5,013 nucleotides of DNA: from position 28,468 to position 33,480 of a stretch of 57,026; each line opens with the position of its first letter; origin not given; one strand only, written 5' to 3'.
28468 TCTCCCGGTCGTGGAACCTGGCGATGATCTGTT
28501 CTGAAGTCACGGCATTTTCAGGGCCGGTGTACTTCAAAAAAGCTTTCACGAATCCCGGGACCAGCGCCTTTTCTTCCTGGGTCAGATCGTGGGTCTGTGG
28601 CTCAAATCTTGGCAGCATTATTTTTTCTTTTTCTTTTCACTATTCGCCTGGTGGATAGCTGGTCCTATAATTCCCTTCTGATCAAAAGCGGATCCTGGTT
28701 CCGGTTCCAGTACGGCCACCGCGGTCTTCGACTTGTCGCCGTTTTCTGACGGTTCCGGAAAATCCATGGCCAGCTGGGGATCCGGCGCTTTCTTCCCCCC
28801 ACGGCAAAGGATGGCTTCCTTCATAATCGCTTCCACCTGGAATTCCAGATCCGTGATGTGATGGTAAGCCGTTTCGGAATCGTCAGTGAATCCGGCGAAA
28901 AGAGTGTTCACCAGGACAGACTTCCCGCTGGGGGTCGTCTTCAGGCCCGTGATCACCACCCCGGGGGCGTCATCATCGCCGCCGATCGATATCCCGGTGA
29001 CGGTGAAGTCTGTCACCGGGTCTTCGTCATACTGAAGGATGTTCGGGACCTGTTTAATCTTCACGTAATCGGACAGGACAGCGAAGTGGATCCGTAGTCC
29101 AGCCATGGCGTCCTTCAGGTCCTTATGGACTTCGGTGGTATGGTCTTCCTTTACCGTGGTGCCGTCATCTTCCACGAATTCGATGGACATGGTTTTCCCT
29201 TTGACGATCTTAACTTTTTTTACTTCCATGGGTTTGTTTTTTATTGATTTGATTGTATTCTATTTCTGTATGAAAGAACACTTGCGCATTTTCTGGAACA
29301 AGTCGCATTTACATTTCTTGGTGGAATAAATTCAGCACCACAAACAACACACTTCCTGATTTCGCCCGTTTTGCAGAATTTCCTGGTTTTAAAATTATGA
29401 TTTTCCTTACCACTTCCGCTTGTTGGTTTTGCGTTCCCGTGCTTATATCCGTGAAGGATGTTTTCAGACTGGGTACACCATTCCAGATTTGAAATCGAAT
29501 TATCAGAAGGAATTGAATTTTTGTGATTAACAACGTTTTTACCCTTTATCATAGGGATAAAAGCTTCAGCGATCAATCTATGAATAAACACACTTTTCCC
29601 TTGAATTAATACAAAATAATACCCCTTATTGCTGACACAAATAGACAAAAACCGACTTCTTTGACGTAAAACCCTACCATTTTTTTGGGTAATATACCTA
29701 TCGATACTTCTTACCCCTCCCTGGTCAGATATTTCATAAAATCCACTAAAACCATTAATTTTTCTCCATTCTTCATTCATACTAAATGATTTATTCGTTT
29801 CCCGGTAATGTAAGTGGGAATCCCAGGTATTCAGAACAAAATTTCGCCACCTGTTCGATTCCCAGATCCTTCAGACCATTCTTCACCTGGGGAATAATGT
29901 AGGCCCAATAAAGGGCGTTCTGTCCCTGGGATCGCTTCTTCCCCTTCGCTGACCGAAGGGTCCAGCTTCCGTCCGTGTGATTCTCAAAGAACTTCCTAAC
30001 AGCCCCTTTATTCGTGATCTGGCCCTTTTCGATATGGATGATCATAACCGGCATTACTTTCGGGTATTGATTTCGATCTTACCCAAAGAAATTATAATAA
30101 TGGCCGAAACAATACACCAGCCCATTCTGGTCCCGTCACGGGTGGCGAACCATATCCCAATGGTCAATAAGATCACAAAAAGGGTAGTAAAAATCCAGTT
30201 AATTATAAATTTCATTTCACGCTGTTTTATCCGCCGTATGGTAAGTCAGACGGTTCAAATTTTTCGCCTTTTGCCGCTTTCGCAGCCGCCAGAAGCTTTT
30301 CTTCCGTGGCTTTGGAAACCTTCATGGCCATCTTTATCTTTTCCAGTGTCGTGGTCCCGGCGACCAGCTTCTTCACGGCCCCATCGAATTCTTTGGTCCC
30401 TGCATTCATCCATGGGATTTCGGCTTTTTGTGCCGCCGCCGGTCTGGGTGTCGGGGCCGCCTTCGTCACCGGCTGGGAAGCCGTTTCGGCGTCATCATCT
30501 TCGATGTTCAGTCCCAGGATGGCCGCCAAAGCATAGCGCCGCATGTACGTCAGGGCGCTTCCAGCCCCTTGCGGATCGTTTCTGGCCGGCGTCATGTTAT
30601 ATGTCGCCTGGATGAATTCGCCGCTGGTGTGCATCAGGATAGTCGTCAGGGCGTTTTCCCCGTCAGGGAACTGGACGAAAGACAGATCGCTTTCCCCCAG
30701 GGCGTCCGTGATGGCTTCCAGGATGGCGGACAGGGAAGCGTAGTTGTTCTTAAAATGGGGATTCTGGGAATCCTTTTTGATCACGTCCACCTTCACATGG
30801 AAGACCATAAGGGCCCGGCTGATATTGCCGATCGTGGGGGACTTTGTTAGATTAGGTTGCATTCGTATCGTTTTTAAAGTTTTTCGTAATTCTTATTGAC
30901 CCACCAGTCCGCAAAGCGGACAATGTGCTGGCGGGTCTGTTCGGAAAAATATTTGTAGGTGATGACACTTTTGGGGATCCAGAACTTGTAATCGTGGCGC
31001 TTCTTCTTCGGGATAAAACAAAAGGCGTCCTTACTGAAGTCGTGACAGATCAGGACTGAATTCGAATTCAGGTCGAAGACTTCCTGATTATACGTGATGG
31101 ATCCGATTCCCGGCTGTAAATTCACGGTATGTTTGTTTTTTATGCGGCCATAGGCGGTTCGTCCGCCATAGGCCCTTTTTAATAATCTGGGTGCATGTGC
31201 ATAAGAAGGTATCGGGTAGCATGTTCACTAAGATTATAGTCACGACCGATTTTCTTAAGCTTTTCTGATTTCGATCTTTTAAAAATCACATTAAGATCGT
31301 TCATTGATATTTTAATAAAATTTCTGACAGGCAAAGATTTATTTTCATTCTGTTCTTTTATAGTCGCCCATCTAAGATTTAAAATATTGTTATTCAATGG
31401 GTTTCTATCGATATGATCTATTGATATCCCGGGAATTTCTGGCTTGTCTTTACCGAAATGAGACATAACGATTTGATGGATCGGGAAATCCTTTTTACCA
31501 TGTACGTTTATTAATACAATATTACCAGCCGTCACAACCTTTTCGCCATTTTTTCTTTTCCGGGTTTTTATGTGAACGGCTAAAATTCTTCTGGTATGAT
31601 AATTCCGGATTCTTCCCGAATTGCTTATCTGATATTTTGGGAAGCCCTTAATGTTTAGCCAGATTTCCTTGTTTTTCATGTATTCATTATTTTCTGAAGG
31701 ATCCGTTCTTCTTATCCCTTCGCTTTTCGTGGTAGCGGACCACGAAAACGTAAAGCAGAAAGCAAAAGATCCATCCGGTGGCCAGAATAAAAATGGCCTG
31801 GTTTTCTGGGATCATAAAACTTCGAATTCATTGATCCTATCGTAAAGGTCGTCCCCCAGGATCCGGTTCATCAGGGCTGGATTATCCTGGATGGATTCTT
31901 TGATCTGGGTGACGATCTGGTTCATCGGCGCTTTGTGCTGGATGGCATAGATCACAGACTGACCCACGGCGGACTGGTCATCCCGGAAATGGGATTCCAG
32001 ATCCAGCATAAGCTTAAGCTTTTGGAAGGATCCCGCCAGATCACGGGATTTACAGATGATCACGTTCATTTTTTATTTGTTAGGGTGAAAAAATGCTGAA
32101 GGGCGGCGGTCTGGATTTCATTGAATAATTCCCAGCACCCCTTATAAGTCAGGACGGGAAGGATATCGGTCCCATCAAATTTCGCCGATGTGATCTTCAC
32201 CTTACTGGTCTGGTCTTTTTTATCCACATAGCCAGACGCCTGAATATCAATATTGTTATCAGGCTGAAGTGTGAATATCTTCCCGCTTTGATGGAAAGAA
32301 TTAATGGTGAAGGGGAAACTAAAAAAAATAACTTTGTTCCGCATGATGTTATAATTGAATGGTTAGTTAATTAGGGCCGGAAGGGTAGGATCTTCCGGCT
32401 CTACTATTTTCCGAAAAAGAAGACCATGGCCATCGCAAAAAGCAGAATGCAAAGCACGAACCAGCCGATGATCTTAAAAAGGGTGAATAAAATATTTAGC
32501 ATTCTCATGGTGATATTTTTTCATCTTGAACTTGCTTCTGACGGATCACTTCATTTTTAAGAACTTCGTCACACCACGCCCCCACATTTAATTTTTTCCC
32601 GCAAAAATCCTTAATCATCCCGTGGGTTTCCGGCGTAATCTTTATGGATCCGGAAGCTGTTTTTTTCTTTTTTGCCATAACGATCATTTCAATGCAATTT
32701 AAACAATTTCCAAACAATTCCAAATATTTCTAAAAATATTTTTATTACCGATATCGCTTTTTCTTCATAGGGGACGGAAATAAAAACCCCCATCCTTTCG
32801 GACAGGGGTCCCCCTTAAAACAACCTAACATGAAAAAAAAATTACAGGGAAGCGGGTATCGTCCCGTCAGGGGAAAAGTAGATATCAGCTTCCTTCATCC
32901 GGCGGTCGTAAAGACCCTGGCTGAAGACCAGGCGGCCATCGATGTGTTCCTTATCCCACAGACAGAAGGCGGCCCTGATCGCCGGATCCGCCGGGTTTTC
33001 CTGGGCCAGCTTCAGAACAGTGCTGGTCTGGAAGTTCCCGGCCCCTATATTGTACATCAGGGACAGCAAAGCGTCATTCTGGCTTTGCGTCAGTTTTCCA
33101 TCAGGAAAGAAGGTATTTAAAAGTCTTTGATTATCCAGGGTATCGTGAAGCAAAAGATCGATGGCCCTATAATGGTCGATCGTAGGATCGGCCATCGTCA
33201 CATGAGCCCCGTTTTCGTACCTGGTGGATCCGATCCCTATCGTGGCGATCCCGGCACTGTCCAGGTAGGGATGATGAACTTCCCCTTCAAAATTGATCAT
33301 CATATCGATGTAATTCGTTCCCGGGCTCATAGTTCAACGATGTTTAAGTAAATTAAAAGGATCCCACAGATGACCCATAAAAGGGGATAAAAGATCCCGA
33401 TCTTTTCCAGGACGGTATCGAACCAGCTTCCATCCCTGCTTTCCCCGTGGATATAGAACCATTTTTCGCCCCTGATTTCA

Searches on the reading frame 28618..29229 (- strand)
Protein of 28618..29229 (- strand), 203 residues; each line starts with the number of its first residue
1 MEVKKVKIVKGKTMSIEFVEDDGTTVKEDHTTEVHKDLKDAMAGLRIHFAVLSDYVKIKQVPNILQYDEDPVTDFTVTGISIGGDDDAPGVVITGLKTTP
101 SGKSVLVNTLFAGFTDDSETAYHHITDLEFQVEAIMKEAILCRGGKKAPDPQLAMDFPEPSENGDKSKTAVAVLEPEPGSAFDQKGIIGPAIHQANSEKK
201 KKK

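Call 42: search_protein_families(library=pfam, proteins=[window:28618-29229:-], max_evalue=0.001)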
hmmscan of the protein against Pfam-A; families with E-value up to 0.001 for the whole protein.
window:28618-29229:- (203 aa): 0 families

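Call 101: search_protein_families(library=phrogs, proteins=[window:28618-29229:-], max_evalue=0.001)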
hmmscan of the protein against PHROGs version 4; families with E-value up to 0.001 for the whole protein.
window:28618-29229:- (203 aa): 1 family
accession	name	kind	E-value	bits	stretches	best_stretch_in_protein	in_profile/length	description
phrog_9513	-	unknown function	2.4e-09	37.8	1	2-133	11-153/214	-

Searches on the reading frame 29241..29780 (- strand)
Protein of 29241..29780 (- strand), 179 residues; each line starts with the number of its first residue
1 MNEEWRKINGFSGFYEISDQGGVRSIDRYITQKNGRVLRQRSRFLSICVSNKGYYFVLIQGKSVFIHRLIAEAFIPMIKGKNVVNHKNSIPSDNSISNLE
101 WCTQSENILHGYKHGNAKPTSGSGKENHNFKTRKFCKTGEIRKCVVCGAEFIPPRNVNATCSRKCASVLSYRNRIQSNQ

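Call 42: search_protein_families(library=pfam, proteins=[window:29241-29780:-], max_evalue=0.001)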
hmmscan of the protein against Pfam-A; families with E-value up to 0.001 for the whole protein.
window:29241-29780:- (179 aa): 2 families
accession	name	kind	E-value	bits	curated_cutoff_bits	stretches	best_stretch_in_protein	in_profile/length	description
PF13392.12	HNH_3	-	2.6e-11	43.4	24.8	1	65-107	2-44/46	HNH endonuclease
PF07463.16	NUMOD4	-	1.8e-10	41.3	23.4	1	3-57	1-46/49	NUMOD4 motif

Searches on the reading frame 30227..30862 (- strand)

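Call 42: search_protein_families(library=pfam, proteins=[window:30227-30862:-], max_evalue=0.001)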
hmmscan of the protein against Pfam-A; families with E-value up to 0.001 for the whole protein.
window:30227-30862:- (211 aa): 1 family
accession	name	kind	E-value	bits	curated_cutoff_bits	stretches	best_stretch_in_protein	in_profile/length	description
PF04404.17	ERF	-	7.7e-22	78.3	25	1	17-145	4-146/153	ERF superfamily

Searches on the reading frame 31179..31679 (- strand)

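Call 42: search_protein_families(library=pfam, proteins=[window:31179-31679:-], max_evalue=0.001)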
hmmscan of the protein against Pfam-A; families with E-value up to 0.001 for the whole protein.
window:31179-31679:- (166 aa): 2 families
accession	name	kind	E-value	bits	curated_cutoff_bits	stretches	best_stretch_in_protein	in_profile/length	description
PF07463.16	NUMOD4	-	2e-11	44.3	23.4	1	5-40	1-41/49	NUMOD4 motif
PF13392.12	HNH_3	-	6.7e-09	35.7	24.8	1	73-111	10-45/46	HNH endonuclease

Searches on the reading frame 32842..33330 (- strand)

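Call 99: search_protein_families(library=pfam, proteins=[window:32842-33330:-], max_evalue=0.05)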
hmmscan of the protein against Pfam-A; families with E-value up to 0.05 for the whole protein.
window:32842-33330:- (162 aa): 1 family
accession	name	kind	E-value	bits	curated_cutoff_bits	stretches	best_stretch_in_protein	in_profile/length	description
PF00959.24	Phage_lysozyme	-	5.4e-23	82.1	22.3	1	13-147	2-125/125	Phage lysozyme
